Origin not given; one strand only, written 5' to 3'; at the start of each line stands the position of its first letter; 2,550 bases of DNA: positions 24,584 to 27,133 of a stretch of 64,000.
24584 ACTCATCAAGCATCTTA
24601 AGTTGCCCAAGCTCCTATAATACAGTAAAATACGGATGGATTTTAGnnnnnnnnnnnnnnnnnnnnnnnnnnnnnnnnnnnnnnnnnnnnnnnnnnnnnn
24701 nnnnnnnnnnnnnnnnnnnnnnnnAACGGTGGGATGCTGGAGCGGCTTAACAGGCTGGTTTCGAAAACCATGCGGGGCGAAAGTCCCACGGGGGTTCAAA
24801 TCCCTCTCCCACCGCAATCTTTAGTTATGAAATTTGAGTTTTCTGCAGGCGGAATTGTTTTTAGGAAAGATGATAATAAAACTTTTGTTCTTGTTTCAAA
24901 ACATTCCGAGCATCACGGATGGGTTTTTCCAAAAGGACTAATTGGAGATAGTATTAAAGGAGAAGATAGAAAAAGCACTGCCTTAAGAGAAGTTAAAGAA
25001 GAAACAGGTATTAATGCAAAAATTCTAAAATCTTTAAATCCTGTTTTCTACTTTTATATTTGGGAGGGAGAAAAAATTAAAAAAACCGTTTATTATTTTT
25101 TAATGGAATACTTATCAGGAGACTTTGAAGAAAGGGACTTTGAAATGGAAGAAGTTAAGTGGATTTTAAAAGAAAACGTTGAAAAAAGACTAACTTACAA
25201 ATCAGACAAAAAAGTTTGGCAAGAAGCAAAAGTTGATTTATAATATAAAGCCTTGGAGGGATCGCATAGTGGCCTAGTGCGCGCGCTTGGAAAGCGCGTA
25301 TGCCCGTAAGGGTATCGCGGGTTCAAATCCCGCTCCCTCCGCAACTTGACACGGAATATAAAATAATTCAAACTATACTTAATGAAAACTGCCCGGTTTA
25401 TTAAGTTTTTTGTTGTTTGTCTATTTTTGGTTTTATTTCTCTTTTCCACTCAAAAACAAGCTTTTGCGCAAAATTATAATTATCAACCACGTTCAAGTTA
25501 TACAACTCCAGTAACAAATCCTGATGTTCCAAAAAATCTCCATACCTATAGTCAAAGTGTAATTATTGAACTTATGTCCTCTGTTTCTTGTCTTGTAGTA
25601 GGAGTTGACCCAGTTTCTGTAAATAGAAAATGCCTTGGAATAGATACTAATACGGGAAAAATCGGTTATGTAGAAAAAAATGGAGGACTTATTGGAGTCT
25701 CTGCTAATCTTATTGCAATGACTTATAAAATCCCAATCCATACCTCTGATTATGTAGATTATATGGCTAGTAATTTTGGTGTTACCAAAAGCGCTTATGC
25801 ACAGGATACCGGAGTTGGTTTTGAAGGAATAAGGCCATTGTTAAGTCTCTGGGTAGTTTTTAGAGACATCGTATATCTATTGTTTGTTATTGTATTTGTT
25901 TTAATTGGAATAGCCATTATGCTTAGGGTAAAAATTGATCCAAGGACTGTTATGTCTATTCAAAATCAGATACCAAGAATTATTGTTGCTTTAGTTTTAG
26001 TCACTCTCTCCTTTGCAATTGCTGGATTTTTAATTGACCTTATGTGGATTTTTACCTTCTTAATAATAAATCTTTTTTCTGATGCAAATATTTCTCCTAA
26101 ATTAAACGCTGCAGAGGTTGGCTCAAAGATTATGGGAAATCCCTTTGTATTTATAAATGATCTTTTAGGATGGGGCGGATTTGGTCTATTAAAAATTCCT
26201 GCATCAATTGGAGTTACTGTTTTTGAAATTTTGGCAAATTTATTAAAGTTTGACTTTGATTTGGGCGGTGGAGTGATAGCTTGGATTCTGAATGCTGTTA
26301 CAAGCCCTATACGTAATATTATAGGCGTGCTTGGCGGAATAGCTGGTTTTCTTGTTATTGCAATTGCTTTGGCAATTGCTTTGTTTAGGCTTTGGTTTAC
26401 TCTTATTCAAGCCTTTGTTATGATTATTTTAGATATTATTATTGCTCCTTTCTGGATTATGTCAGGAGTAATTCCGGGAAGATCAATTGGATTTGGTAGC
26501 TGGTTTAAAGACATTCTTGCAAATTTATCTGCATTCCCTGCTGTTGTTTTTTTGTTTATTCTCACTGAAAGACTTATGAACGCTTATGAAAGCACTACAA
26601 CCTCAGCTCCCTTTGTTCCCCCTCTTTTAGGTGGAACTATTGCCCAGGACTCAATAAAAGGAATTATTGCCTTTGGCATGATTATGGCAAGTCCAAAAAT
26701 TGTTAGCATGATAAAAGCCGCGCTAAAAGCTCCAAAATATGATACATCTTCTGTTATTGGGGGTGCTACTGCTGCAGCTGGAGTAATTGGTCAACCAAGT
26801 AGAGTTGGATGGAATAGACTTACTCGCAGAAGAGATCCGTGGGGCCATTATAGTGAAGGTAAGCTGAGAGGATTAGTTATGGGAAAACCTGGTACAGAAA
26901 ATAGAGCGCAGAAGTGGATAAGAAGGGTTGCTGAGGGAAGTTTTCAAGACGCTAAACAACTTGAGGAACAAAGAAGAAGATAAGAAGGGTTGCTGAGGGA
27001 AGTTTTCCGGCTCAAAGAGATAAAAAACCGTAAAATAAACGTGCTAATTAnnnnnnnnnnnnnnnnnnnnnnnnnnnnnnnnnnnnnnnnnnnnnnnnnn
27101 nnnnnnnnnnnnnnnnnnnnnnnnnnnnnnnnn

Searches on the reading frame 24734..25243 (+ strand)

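Call 6: search_protein_families(library=pfam, proteins=[window:24734-25243:+], max_evalue=0.01)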
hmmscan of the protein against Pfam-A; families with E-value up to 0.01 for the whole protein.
window:24734-25243:+ (169 aa): 1 family
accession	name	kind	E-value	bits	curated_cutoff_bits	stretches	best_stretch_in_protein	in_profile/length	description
PF00293.34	NUDIX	-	2.5e-16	60.4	21.1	1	38-158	6-127/134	NUDIX domain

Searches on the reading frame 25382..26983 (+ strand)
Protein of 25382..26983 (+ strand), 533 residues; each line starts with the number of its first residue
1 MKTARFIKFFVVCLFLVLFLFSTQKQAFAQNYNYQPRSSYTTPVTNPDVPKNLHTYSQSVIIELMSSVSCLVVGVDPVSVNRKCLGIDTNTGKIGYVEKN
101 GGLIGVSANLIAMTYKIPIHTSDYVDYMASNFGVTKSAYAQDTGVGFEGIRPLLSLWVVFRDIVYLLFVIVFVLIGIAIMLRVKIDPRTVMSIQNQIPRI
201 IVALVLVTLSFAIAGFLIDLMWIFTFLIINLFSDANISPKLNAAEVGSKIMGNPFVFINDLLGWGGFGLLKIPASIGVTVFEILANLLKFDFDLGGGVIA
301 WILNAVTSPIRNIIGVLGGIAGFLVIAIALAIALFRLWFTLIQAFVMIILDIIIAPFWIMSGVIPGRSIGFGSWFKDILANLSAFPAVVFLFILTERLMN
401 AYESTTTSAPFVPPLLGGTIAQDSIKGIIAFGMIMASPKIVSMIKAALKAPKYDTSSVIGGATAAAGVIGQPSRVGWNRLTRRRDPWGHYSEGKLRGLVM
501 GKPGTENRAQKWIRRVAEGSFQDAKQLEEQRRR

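Call 6: search_protein_families(library=pfam, proteins=[window:25382-26983:+], max_evalue=0.01)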
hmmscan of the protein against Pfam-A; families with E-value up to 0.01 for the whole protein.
window:25382-26983:+ (533 aa): 0 families

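Call 9: search_protein_families(library=ncbifam, proteins=[window:25382-26983:+], max_evalue=0.1)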
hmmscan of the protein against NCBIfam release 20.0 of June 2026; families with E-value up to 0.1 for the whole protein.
window:25382-26983:+ (533 aa): 0 families

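Call 98: search_protein_families(library=pfam, alignment_id=A6, max_evalue=1)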
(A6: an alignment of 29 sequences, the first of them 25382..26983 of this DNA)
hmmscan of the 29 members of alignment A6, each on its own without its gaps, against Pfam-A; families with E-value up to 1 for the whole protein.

A. member 1, window:25382-26983:+ (533 aa): 0 families

B. families by the number of members that match (of 29 scanned): 10 families
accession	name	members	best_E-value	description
PF04610.19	TrbL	3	1.9e-07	TrbL/VirB6 plasmid conjugal transfer protein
PF00119.25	ATP-synt_A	1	0.0013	ATP synthase A chain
PF16982.10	Flp1_like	1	0.077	Putative Flagellin, Flp1-like, domain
PF14543.11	TAXi_N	1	0.089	Xylanase inhibitor N-terminal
PF09151.16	DUF1936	1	0.26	Domain of unknown function (DUF1936)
PF06040.16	Adeno_E3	1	0.35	Adenovirus E3 protein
PF15591.11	Imm31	1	0.36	Immunity protein 31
PF14257.11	DUF4349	1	0.37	Domain of unknown function (DUF4349)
PF12420.13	DUF3671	1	0.77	Fam-L, Fam-M like protein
PF05359.17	DUF748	1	0.86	Domain of Unknown Function (DUF748)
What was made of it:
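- On VirB6/TrbL (for the convergent 533-aa gene): The window copy itself has no hit (calls 6, 98).
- tm533 relatives hit TrbL/VirB6 (call 98).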

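Call 99: search_solved_structures(query=A6, max_evalue=10)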
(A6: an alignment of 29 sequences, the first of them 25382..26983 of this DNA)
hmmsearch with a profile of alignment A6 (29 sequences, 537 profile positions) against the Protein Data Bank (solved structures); distinct sequences matched with E-value up to 10: 1.
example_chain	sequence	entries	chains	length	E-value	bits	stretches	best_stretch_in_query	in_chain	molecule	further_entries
4z7f_A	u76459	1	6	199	1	11.1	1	358-413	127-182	Folate ECF transporter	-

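Call 102: search_protein_families(library=padloc, proteins=[window:25382-26983:+], max_evalue=0.01)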
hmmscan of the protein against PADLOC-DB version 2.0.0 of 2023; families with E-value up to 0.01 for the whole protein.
window:25382-26983:+ (533 aa): 0 families

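Call 103: search_protein_families(library=phrogs, proteins=[window:25382-26983:+], max_evalue=0.01)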
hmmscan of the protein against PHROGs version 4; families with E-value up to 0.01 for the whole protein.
window:25382-26983:+ (533 aa): 0 families
